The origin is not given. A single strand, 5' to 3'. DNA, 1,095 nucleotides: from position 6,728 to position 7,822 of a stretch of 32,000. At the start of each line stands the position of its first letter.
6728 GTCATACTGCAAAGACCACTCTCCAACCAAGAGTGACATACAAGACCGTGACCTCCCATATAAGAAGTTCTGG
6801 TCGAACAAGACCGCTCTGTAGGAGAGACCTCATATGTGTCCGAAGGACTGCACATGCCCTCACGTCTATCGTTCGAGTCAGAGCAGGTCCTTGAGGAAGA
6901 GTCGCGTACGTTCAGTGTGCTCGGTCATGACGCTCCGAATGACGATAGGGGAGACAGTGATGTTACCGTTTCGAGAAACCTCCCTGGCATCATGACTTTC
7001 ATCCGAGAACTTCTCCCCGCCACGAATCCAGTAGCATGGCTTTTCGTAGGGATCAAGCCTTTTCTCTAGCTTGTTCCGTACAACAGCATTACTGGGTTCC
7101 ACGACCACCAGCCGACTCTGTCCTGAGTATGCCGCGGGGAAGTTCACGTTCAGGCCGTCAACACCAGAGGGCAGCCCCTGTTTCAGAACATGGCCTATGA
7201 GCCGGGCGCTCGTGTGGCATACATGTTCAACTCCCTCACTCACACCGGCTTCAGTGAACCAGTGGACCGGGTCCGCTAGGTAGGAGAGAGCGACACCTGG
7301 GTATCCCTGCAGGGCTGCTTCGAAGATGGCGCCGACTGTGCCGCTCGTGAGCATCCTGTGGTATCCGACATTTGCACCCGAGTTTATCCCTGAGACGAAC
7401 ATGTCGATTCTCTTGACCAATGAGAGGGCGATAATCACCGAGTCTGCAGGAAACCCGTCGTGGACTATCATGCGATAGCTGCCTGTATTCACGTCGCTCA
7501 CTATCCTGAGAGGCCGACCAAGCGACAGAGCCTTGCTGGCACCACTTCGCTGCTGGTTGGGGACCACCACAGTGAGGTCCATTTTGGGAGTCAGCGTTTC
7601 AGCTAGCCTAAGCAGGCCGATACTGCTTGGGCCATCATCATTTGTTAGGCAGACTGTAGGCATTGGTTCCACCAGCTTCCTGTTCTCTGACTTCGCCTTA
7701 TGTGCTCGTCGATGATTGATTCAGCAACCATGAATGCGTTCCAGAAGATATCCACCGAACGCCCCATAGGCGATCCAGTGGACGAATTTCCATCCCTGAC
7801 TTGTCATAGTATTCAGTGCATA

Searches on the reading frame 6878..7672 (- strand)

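Call 11: search_protein_families(library=pfam, proteins=[window:6878-7672:-], max_evalue=0.001)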
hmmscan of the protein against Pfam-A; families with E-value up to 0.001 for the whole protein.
window:6878-7672:- (264 aa): 1 family
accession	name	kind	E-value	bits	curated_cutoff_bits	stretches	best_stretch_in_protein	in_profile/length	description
PF01975.23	SurE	-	1.9e-40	139.1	22.1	1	8-185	2-173/189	Survival protein SurE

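Call 83: search_protein_families(library=ncbifam, proteins=[window:6878-7672:-], max_evalue=0.0001)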
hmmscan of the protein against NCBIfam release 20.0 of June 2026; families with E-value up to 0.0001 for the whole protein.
window:6878-7672:- (264 aa): 13 families
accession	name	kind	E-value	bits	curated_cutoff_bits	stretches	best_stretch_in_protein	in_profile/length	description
NF001491.0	PRK00346.2-1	equivalog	3.3e-52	177.3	290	1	5-257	3-259/266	5'/3'-nucleotidase SurE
TIGR00087.1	surE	equivalog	5.8e-44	150.4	135.1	1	7-242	3-246/252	5'/3'-nucleotidase SurE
NF010544.0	PRK13934.1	equivalog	6.6e-44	150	325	1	7-247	3-241/266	stationary phase survival protein SurE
NF001490.0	PRK00346.1-4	equivalog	7.2e-40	136.7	233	1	7-253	3-244/254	5'/3'-nucleotidase SurE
NF001492.0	PRK00346.2-2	equivalog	7.7e-36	123.6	271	1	5-246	4-242/261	5'/3'-nucleotidase SurE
NF001494.0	PRK00346.2-4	equivalog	1.3e-34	119.9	313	1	5-252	2-247/259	5'/3'-nucleotidase SurE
NF001489.0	PRK00346.1-3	equivalog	4.6e-33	114.6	295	1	7-254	3-239/250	5'/3'-nucleotidase SurE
NF001493.0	PRK00346.2-3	equivalog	1.4e-31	110.1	230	1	6-195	6-194/269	5'/3'-nucleotidase SurE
NF010542.0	PRK13932.1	equivalog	3.4e-29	101.9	436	1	4-255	9-251/261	stationary phase survival protein SurE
NF010545.0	PRK13935.1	equivalog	3e-28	98.8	365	1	7-246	3-235/254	stationary phase survival protein SurE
NF010543.0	PRK13933.1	equivalog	6.9e-24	84.8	280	1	7-131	3-129/253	stationary phase survival protein SurE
NF010541.0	PRK13931.1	equivalog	1.7e-22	80.1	422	1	7-252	3-250/261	5'/3'-nucleotidase SurE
NF001488.0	PRK00346.1-1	equivalog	1.7e-22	80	396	1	7-246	3-230/253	5'/3'-nucleotidase SurE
